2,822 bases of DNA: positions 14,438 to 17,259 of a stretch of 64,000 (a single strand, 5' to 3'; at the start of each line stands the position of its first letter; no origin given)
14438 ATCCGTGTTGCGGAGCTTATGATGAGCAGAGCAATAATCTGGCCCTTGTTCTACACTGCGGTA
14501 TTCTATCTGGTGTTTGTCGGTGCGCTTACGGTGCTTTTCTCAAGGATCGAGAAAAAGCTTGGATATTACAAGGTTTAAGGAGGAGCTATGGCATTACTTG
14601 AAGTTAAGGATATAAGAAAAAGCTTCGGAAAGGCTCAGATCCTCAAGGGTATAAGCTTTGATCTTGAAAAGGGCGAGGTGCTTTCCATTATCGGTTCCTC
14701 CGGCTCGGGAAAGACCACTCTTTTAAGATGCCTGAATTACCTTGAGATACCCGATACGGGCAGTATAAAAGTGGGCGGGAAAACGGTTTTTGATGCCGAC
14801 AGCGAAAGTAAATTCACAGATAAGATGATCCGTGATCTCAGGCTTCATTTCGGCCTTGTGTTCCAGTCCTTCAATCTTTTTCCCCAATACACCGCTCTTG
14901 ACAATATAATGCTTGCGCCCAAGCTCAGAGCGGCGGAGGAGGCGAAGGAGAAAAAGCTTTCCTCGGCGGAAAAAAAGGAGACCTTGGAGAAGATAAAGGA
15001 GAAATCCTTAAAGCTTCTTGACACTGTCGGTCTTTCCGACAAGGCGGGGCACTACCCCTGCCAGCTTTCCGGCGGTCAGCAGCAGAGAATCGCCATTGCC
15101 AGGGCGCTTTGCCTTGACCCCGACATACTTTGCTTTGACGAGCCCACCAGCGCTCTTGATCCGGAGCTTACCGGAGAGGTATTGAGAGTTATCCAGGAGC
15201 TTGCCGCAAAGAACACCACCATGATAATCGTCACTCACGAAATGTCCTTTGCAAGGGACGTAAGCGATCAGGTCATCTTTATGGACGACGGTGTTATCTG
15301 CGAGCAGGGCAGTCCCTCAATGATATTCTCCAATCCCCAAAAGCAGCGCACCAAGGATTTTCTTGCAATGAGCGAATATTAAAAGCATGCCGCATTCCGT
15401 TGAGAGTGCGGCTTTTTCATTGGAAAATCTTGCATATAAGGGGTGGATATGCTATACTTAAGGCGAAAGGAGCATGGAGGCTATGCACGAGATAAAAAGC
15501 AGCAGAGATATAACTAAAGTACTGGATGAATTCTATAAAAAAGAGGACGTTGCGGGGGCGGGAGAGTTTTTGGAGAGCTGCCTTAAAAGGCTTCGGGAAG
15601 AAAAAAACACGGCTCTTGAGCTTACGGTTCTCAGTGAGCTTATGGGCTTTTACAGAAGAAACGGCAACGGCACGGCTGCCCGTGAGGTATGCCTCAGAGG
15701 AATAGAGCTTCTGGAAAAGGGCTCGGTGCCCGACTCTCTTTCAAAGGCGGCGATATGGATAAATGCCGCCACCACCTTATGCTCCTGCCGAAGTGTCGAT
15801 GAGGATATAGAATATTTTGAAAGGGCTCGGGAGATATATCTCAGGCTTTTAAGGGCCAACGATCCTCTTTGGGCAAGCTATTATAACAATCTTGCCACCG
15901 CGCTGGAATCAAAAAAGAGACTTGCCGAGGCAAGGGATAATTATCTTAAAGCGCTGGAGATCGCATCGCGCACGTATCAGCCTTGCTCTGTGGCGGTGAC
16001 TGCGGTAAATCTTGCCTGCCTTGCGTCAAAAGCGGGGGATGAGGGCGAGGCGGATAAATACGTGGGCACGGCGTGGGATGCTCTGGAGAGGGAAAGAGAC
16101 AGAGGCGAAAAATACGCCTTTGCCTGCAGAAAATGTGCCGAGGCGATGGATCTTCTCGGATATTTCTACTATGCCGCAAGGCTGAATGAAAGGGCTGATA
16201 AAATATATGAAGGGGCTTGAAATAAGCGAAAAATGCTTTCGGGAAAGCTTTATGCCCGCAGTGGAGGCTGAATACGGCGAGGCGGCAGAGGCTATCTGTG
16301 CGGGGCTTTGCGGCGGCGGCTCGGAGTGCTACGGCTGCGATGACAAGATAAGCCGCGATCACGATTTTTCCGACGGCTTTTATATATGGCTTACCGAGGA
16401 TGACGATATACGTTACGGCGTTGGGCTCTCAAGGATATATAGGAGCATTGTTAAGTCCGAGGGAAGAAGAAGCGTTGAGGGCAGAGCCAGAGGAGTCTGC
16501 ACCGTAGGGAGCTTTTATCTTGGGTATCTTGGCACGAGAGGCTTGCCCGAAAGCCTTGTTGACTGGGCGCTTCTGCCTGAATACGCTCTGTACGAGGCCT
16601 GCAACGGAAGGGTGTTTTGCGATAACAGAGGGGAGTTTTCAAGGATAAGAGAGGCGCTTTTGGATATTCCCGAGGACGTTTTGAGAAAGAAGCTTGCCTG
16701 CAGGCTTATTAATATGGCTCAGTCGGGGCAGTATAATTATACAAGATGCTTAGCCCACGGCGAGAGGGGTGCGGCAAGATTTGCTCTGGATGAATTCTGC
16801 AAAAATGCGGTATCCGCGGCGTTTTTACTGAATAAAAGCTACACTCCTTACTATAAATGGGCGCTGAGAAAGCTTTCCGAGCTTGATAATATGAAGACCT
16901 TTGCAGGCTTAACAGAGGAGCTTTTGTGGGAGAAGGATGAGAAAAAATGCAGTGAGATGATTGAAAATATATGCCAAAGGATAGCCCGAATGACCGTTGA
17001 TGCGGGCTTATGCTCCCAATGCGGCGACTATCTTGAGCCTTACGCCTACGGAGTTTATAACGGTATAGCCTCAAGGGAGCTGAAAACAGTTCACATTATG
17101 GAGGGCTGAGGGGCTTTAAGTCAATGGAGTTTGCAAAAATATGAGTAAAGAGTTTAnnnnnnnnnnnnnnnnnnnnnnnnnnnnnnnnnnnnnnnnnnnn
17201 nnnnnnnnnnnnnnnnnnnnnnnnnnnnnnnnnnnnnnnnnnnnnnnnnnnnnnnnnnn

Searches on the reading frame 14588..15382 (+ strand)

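Call 54: search_protein_families(library=pfam, proteins=[window:14588-15382:+], max_evalue=0.00001)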
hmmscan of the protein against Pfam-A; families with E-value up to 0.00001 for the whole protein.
window:14588-15382:+ (264 aa): 3 families
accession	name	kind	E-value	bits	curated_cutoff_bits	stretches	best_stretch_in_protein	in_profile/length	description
PF00005.33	ABC_tran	-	7.7e-35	120.9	25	1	19-188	1-137/137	ABC transporter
PF13304.12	AAA_21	-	2e-13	51.5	27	1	144-219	222-300/304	AAA domain, putative AbiEii toxin, Type IV TA system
PF02463.25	SMC_N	-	6.5e-08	32.7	40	0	126-227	103-207/220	RecF/RecN/SMC N terminal domain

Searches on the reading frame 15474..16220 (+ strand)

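Call 54: search_protein_families(library=pfam, proteins=[window:15474-16220:+], max_evalue=0.00001)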
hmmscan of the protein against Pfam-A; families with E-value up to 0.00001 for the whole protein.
window:15474-16220:+ (248 aa): 2 families
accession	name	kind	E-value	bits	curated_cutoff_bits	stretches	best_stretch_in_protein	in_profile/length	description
PF13424.12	TPR_12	-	2.9e-18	66.3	30.1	2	92-164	3-75/77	Tetratricopeptide repeat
PF13374.12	TPR_10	-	5.1e-13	49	27.5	0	133-168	1-36/42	Tetratricopeptide repeat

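Call 87: search_protein_families(library=padloc, proteins=[window:15474-16220:+], max_evalue=0.001)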
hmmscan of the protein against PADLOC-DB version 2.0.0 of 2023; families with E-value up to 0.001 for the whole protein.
window:15474-16220:+ (248 aa): 0 families

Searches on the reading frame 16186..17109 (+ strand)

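Call 54: search_protein_families(library=pfam, proteins=[window:16186-17109:+], max_evalue=0.00001)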
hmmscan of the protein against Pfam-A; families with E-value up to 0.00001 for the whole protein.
window:16186-17109:+ (307 aa): 1 family
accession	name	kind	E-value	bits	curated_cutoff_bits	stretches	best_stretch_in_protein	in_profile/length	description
PF13228.11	DUF4037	-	1.4e-33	116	22.1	1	127-225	1-100/101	Domain of unknown function (DUF4037)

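Call 87: search_protein_families(library=padloc, proteins=[window:16186-17109:+], max_evalue=0.001)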
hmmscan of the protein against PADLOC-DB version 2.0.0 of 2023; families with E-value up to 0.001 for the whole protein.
window:16186-17109:+ (307 aa): 0 families
